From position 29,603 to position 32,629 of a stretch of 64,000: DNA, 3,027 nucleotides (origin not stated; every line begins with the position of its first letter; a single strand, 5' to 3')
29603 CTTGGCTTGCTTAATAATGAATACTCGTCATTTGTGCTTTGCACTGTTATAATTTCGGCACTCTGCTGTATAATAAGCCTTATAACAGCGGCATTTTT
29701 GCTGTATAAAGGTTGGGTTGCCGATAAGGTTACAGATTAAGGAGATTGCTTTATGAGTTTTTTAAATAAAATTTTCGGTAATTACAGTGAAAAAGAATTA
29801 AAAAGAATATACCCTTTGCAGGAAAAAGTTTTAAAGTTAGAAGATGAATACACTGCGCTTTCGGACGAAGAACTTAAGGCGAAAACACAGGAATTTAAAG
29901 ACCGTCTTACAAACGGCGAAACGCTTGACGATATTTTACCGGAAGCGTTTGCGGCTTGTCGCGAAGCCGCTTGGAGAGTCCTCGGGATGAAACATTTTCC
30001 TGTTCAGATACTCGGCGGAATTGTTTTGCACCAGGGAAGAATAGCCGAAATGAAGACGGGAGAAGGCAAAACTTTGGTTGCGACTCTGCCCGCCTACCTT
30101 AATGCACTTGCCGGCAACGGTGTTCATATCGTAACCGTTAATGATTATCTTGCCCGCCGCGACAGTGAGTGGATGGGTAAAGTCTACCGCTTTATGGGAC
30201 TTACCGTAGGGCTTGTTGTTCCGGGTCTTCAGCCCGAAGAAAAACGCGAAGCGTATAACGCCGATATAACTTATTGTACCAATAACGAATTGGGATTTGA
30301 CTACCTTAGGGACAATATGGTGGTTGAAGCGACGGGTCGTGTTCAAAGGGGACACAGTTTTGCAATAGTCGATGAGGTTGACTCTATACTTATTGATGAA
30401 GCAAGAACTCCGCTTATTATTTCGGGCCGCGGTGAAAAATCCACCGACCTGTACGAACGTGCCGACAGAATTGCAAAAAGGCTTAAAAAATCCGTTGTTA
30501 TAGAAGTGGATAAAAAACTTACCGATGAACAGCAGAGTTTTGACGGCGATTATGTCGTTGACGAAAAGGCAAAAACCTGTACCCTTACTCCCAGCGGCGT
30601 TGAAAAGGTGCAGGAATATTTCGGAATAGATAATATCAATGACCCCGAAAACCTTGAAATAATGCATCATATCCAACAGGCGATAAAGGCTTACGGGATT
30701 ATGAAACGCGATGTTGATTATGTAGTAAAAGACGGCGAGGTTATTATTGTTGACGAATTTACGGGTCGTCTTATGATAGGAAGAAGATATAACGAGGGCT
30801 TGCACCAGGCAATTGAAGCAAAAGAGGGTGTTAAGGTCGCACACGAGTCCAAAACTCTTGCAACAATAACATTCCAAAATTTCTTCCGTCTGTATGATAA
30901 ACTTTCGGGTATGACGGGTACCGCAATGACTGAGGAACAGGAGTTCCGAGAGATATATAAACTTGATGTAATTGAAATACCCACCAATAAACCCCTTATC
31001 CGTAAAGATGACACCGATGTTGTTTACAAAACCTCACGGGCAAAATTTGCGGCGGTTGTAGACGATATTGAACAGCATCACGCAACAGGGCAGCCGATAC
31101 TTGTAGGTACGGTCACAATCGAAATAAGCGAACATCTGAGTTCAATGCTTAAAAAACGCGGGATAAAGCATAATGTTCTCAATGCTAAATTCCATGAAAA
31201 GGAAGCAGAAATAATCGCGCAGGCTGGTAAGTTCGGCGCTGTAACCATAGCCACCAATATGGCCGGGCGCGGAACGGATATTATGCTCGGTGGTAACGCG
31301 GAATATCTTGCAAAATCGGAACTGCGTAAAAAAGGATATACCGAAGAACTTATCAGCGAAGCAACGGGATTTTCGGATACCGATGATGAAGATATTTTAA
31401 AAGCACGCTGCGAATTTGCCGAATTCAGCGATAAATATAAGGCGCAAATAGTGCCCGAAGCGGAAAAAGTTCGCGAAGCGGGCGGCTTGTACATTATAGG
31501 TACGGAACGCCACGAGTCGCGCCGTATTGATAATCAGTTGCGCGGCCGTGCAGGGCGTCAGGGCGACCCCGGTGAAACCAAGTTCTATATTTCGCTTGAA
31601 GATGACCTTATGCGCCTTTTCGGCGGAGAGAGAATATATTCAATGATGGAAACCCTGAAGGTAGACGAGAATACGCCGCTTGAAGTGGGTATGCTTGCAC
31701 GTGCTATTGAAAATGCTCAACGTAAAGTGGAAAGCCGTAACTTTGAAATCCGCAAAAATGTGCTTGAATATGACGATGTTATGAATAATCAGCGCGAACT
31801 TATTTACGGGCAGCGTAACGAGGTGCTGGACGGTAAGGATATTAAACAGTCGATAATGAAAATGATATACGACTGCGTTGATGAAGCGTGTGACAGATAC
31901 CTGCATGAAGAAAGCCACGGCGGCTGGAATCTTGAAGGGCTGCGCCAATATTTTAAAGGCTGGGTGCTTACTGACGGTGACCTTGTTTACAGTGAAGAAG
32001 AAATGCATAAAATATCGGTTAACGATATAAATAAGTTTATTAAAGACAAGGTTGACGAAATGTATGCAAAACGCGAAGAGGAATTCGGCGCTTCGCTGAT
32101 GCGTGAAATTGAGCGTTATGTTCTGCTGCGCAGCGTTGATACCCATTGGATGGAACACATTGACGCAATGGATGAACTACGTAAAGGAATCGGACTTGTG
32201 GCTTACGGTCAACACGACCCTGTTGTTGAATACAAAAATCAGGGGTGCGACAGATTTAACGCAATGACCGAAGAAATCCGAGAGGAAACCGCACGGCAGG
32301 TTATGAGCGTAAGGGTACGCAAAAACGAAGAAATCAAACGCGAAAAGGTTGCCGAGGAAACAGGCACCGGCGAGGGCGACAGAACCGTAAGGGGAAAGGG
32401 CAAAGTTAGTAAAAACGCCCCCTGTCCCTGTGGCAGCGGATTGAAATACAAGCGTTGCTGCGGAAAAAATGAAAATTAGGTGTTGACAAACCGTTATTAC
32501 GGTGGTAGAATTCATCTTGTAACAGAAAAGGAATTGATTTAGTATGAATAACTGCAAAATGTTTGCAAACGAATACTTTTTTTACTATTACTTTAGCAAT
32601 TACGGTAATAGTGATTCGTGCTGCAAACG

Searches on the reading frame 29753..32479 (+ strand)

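Call 7: search_protein_families(library=pfam, proteins=[window:29753-32479:+])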
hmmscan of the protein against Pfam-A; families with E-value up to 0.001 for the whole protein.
window:29753-32479:+ (908 aa): 6 families
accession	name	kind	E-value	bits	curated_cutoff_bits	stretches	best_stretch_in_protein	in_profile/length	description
PF07517.20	SecA_DEAD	-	7.4e-133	442.7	24.6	1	5-399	2-290/290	SecA DEAD-like domain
PF21090.3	P-loop_SecA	-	4.3e-94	314.3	27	1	414-639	1-204/205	SecA P-loop domain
PF07516.18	SecA_SW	-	1.3e-69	234.8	26.7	1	642-853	1-199/200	SecA Wing and Scaffold domain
PF01043.26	SecA_PP_bind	-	6.6e-42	143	23.5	1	229-355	1-110/110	SecA preprotein cross-linking domain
PF02810.21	SEC-C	-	1.1e-07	32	20.4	1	888-905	2-19/19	SEC-C motif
PF00270.35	DEAD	-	1.7e-06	28.3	26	1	97-215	18-132/167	DEAD/DEAH box helicase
